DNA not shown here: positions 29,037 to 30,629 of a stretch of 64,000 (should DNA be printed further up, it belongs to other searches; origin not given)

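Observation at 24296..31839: ECF sigma/anti-sigma-led eight-gene envelope glycan cluster: GT2 synthase, GT-C transferase, GH8 glycanase, DivIVA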

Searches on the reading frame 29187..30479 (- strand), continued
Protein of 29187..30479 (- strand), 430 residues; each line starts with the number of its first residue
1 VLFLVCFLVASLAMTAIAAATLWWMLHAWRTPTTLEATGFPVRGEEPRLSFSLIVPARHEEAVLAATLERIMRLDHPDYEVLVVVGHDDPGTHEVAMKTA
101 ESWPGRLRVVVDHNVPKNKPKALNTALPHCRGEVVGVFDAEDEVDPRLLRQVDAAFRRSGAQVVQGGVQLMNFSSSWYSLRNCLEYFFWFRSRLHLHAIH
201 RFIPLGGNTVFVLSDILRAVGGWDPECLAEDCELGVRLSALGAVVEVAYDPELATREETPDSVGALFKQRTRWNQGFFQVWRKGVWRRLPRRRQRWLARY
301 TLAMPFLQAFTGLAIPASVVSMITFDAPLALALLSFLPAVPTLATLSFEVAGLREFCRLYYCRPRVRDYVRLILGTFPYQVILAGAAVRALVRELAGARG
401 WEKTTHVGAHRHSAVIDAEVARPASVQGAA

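Call 12: find_related_loci(query=window:29187-30479:-, collection=genome_contigs, flank=10000)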
Query window:29187-30479:- (430 aa) in genome_contigs; peptide patterns used: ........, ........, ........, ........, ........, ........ (x = any residue, [..] = any of these).
600 stretches matched a pattern (row limit reached: there are more); 572 encode a relative of the query (tblastn E <= 1e-3); the best 80 are kept; 80 distinct loci.
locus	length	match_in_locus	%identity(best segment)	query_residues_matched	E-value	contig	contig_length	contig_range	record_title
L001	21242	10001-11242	72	1-411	0e+0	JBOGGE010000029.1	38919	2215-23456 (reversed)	MAG: Acidimicrobiales bacterium isolate TC-S_metabat2.bin.559 k127_561541, whole genome shotgun sequence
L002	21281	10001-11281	70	1-425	0e+0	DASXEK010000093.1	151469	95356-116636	MAG TPA_asm: Acidimicrobiales bacterium isolate SMAG_U5110 k141_1632740, whole genome shotgun sequence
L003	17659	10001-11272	72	2-426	0e+0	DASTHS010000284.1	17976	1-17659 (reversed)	MAG TPA_asm: Acidimicrobiales bacterium isolate SMAG_U699 k141_815432, whole genome shotgun sequence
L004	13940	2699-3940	71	1-411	0e+0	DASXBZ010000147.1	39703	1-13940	MAG TPA_asm: Acidimicrobiales bacterium isolate SMAG_U5047 k141_1082912, whole genome shotgun sequence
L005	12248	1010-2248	72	1-410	0e+0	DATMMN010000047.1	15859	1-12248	MAG TPA_asm: Acidimicrobiales bacterium isolate SMAG_U12824 k141_2538826, whole genome shotgun sequence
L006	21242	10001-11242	70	1-411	0e+0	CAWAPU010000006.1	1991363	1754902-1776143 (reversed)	MAG: uncultured Acidimicrobiaceae bacterium isolate MFD04434.bin.2.146 genome assembly, contig: contig_2709, whole genom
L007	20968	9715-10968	67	3-418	0e+0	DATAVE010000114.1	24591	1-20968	MAG TPA_asm: Mycobacteriales bacterium isolate SMAG_U5591 k141_3041829, whole genome shotgun sequence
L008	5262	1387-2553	74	23-411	0e+0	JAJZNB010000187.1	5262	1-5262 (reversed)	MAG: Actinomycetes bacterium isolate MAS3.bin68 NODE_30101_length_5262_cov_1.379942, whole genome shotgun sequence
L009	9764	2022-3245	68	11-418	0e+0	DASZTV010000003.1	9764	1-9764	MAG TPA_asm: Mycobacteriales bacterium isolate SMAG_U6086 k141_481992, whole genome shotgun sequence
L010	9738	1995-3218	68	11-418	0e+0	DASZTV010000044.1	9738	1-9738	MAG TPA_asm: Mycobacteriales bacterium isolate SMAG_U6086 k141_1160821, whole genome shotgun sequence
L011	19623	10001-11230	71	2-411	0e+0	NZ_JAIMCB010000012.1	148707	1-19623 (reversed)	Acidiferrimicrobium sp. IK 4_Afferri_2_12, whole genome shotgun sequence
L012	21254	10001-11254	67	1-418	0e+0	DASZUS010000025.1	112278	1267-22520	MAG TPA_asm: Mycobacteriales bacterium isolate SMAG_U6111 k141_452439, whole genome shotgun sequence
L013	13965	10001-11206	69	9-410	0e+0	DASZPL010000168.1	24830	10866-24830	MAG TPA_asm: Mycobacteriales bacterium isolate SMAG_U5970 k141_215956, whole genome shotgun sequence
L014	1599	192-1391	70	15-414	0e+0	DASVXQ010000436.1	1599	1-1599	MAG TPA_asm: Actinomycetes bacterium isolate SMAG_U2579 k141_338369, whole genome shotgun sequence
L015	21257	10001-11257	70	1-416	0e+0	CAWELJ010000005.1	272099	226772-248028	MAG: uncultured Acidimicrobiaceae bacterium isolate MFD05705.bin.2.72 genome assembly, contig: contig_30609, whole genom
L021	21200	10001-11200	67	11-410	6e-179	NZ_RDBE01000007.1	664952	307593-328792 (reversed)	Nocardioides mangrovicus strain 4Q3S-7 scaffold13, whole genome shotgun sequence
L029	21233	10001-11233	64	1-411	2e-172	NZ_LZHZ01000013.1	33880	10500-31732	Mycobacterium sp. ACS1612 contig_20, whole genome shotgun sequence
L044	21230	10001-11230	63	2-411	3e-168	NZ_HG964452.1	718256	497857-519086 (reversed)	Mycolicibacterium austroafricanum strain DSM 44191, whole genome shotgun sequence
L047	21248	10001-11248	61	6-421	4e-168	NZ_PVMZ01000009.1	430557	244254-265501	Actinoplanes italicus strain DSM 43146 Ga0180974_109, whole genome shotgun sequence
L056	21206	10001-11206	65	18-417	7e-166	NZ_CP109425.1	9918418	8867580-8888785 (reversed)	Kribbella sp. NBC_01505 chromosome, complete genome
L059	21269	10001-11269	60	2-429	1e-165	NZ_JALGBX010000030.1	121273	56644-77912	Streptomyces sp. AP-93 NODE_30_length_121273_cov_160.417390, whole genome shotgun sequence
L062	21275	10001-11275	59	6-430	2e-165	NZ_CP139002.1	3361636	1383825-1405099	Frigoribacterium sp. R86507 chromosome, complete genome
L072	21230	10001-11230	63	1-410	5e-164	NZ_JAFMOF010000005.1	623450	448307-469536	Streptomyces triculaminicus strain JCM 4242 5, whole genome shotgun sequence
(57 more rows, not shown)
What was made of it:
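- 29187..30479 (-): Membrane-embedded GT2 with a minimal cellulose-synthase-like fold (430 aa). 60-72% identity in 80 genomes across Actinomycetota (call 12).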

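Call 17: find_encoding_contigs(protein=window:29187-30479:-, flank=10000, max_places=3)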
Protein window:29187-30479:- (430 aa): 3 contigs read that carry it; 3 places shown.
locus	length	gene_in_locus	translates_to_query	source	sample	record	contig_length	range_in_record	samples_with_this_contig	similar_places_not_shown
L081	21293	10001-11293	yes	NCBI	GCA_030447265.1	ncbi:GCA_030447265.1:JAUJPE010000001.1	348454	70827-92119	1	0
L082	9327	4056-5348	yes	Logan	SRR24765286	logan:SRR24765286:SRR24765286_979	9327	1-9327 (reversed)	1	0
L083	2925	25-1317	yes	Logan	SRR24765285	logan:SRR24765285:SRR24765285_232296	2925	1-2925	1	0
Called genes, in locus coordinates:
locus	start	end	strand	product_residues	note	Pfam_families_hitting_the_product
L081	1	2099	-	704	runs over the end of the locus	PF00912:Transgly, PF00905:Transpeptidase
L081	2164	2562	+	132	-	PF00011:HSP20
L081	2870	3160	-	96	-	PF13473:Cupredoxin_1, PF00127:Copper-bind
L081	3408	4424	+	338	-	PF00274:Glycolytic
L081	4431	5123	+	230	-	PF00834:Ribul_P_3_epim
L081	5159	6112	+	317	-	PF00485:PRK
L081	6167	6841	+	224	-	PF09335:VTT_dom (weak)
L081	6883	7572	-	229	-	PF01590:GAF, PF13185:GAF_2, PF03861:ANTAR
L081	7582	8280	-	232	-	PF13185:GAF_2, PF01590:GAF, PF13492:GAF_3 (weak), PF03861:ANTAR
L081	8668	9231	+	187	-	PF07638:Sigma70_ECF (faint), PF04542:Sigma70_r2, PF08281:Sigma70_r4_2 (weak), PF04545:Sigma70_r4 (weak)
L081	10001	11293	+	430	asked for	PF13506:Glyco_transf_21, PF00535:Glycos_transf_2, PF13641:Glyco_tranf_2_3, PF13632:Glyco_trans_2_3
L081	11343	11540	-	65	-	-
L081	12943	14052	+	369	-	PF01270:Glyco_hydro_8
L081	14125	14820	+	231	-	-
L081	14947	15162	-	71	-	-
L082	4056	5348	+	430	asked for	PF13506:Glyco_transf_21, PF00535:Glycos_transf_2, PF13641:Glyco_tranf_2_3, PF13632:Glyco_trans_2_3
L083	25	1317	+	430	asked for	PF13506:Glyco_transf_21, PF00535:Glycos_transf_2, PF13641:Glyco_tranf_2_3, PF13632:Glyco_trans_2_3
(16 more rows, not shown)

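Call 18: find_encoding_contigs(protein=P0014, flank=10000, max_places=2)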
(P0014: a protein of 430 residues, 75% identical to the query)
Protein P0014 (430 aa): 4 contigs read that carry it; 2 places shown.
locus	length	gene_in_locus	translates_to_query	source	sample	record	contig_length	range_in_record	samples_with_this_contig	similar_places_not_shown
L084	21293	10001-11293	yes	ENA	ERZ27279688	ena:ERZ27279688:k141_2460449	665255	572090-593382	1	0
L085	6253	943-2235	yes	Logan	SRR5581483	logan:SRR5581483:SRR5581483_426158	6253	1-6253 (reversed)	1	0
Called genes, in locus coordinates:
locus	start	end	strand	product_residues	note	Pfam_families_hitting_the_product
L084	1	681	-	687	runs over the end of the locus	PF13380:CoA_binding_2, PF13607:Succ_CoA_lig, PF19045:Ligase_CoA_2 (faint), PF13549:ATP-grasp_5, PF08442:ATP-grasp_2 (faint)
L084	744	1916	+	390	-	PF02771:Acyl-CoA_dh_N, PF02770:Acyl-CoA_dh_M, PF00441:Acyl-CoA_dh_1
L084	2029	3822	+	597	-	PF01012:ETF, PF00766:ETF_alpha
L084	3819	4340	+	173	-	PF07681:DoxX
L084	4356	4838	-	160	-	PF00856:SET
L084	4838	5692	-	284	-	PF02673:BacA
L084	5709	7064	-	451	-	PF00672:HAMP (weak), PF00512:HisKA, PF02518:HATPase_c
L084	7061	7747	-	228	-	PF00072:Response_reg, PF00486:Trans_reg_C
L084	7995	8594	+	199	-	PF01522:Polysacc_deac_1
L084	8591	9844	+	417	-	PF21783:YNCE (weak)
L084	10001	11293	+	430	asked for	PF13506:Glyco_transf_21, PF00535:Glycos_transf_2, PF13641:Glyco_tranf_2_3, PF13632:Glyco_trans_2_3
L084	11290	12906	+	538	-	PF13231:PMT_2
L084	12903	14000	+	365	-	PF01270:Glyco_hydro_8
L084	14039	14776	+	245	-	PF25600:TRIM_CC (weak)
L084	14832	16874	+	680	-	PF01757:Acyl_transf_3, PF19040:SGNH, PF04311:DUF459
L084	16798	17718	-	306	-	PF19040:SGNH, PF04311:DUF459, PF13472:Lipase_GDSL_2 (weak)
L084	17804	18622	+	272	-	PF14378:PAP2_3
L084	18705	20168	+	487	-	PF04185:Phosphoesterase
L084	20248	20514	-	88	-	-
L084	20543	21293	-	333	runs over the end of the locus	PF08100:Dimerisation, PF00891:Methyltransf_2, PF08242:Methyltransf_12 (faint)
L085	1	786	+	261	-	?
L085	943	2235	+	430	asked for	PF13506:Glyco_transf_21, PF00535:Glycos_transf_2, PF13641:Glyco_tranf_2_3, PF13632:Glyco_trans_2_3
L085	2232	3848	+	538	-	PF13231:PMT_2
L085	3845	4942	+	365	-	PF01270:Glyco_hydro_8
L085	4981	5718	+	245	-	PF25600:TRIM_CC (weak)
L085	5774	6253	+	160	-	?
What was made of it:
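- One relative (L084) has a CE4 deacetylase upstream and an Acyl_transf_3-SGNH acyltransferase downstream (call 18).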

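Call 19: find_encoding_contigs(protein=P0092, flank=10000, max_places=2)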
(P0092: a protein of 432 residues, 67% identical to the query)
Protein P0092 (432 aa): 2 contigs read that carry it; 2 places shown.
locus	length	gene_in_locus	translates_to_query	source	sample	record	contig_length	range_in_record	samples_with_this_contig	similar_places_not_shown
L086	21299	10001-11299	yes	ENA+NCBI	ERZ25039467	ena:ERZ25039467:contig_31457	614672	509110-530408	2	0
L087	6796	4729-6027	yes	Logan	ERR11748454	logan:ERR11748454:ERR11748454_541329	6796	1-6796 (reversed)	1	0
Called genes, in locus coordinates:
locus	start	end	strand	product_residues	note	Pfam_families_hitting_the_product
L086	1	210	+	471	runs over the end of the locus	PF00753:Lactamase_B, PF00581:Rhodanese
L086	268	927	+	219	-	PF00578:AhpC-TSA, PF08534:Redoxin, PF10417:1-cysPrx_C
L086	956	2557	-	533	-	PF02776:TPP_enzyme_N, PF00205:TPP_enzyme_M, PF02775:TPP_enzyme_C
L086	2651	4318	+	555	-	PF02129:Peptidase_S15, PF08530:PepX_C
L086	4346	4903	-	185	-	-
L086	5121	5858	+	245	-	PF00085:Thioredoxin, PF14559:TPR_19 (weak), PF14561:TPR_20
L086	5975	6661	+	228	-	PF16697:Yop-YscD_cpl, PF00498:FHA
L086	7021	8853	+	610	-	PF13231:PMT_2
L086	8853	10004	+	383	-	PF01270:Glyco_hydro_8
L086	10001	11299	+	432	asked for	PF13506:Glyco_transf_21, PF00535:Glycos_transf_2, PF13641:Glyco_tranf_2_3, PF13632:Glyco_trans_2_3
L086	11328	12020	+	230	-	PF05103:DivIVA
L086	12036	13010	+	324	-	-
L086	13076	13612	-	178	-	-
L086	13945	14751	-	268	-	PF10282:Lactonase (faint)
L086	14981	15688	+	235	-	-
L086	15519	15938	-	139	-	-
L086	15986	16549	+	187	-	-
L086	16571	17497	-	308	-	PF04185:Phosphoesterase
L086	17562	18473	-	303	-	PF00561:Abhydrolase_1, PF12146:Hydrolase_4, PF12697:Abhydrolase_6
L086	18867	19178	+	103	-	PF00999:Na_H_Exchanger (weak)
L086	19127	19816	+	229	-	PF00999:Na_H_Exchanger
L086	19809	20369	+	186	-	PF01569:PAP2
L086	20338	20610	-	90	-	PF10009:DUF2252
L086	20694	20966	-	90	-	PF10009:DUF2252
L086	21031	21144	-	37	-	-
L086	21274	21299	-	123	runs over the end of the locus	PF10009:DUF2252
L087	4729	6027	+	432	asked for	PF13506:Glyco_transf_21, PF00535:Glycos_transf_2, PF13641:Glyco_tranf_2_3, PF13632:Glyco_trans_2_3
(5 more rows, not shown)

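Call 22: search_protein_families(library=pfam, proteins=[L062:13317-14270:+, L062:15561-16262:+, L062:16422-17228:+, L056:13250-14146:+, L056:15219-15884:+, L056:15918-17294:+, L072:13456-15942:+, L072:15975-17153:+, L047:13289-16210:+, L044:15112-16263:+], max_evalue=0.001)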
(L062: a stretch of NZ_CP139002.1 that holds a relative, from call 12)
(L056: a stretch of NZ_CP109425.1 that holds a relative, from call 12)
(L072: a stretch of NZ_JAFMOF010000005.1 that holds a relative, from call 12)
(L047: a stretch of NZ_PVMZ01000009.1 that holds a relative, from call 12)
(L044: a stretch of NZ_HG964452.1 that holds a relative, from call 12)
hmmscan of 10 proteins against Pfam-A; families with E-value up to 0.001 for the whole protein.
L062:13317-14270:+ (317 aa): 1 family
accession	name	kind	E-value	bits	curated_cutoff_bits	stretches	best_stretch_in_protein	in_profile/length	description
PF14344.12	DUF4397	-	4.9e-31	108.2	30.6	2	85-206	2-118/119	Domain of unknown function (DUF4397)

L062:15561-16262:+ (233 aa): 1 family
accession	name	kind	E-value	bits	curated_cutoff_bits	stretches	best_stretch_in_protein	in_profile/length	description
PF04203.18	Sortase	-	8.6e-21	74.4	26.6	1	92-231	1-125/125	Sortase domain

L062:16422-17228:+ (268 aa): 1 family
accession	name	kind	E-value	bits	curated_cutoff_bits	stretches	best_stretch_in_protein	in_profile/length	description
PF00535.33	Glycos_transf_2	-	9.5e-29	100.9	23.3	1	6-170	2-167/168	Glycosyl transferase family 2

L056:13250-14146:+ (298 aa): 1 family
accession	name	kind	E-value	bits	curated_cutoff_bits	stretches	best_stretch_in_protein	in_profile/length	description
PF14344.12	DUF4397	-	6.3e-27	94.9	30.6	2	80-174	24-119/119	Domain of unknown function (DUF4397)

L056:15219-15884:+ (221 aa): 1 family
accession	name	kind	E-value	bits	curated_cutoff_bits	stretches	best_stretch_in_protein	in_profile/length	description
PF04203.18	Sortase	-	6.6e-21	74.8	26.6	1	84-220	3-125/125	Sortase domain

L056:15918-17294:+ (458 aa): 6 families
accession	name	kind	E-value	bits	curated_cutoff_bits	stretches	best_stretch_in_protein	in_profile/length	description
PF07992.20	Pyr_redox_2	-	3.4e-54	184.7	26.1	1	4-318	1-290/291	Pyridine nucleotide-disulphide oxidoreductase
PF02852.28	Pyr_redox_dim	-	2e-27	96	25.3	1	340-449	1-109/110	Pyridine nucleotide-disulphide oxidoreductase, dimerisation domain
PF00070.33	Pyr_redox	-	3.8e-12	47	22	1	172-241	1-71/82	Pyridine nucleotide-disulphide oxidoreductase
PF13738.12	Pyr_redox_3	-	3.2e-06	27.1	30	1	123-303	115-305/305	Pyridine nucleotide-disulphide oxidoreductase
PF13434.12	Lys_Orn_oxgnase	-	2.7e-05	23.9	21.3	1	120-191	132-209/339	L-lysine 6-monooxygenase/L-ornithine 5-monooxygenase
PF02737.24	3HCDH_N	-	0.00042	20.7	22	0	173-223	2-52/180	3-hydroxyacyl-CoA dehydrogenase, NAD binding domain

L072:13456-15942:+ (828 aa): 5 families
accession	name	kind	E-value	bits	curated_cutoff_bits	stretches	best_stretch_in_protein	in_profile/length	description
PF09118.17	GO-like_E_set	-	2.4e-26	92.4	25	1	633-727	1-99/100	Galactose oxidase-like, Early set domain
PF07250.17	Glyoxal_oxid_N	-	8.4e-10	38.7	37.5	1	285-478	47-227/243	Glyoxal oxidase N-terminus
PF13964.12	Kelch_6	-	2.3e-08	34.2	25.3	0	362-401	2-40/50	Kelch motif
PF07646.21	Kelch_2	-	0.0001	22.5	21.3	0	255-278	3-27/48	Kelch motif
PF13418.12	Kelch_4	-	0.00059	20.2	21.6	0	366-387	6-27/49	Galactose oxidase, central domain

L072:15975-17153:+ (392 aa): 1 family
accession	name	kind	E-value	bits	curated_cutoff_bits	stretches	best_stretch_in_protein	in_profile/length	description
PF06889.16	DUF1266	-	3.5e-32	112.4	27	1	197-390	2-175/175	Protein of unknown function (DUF1266)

L047:13289-16210:+ (973 aa): 4 families
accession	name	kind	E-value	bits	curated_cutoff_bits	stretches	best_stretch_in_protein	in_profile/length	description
PF09118.17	GO-like_E_set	-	1.3e-26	93.2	25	1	879-972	1-100/100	Galactose oxidase-like, Early set domain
PF07250.17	Glyoxal_oxid_N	-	2e-09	37.5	37.5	1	536-685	49-186/243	Glyoxal oxidase N-terminus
PF13418.12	Kelch_4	-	4.4e-07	30.2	21.6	0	786-832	3-46/49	Galactose oxidase, central domain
PF13964.12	Kelch_6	-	2.2e-06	27.9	25.3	0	563-608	10-47/50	Kelch motif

L044:15112-16263:+ (383 aa): 1 family
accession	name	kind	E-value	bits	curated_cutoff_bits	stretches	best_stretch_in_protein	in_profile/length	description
PF00296.26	Bac_luciferase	-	2.9e-69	234.3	27.9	1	18-340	2-313/314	Luciferase-like monooxygenase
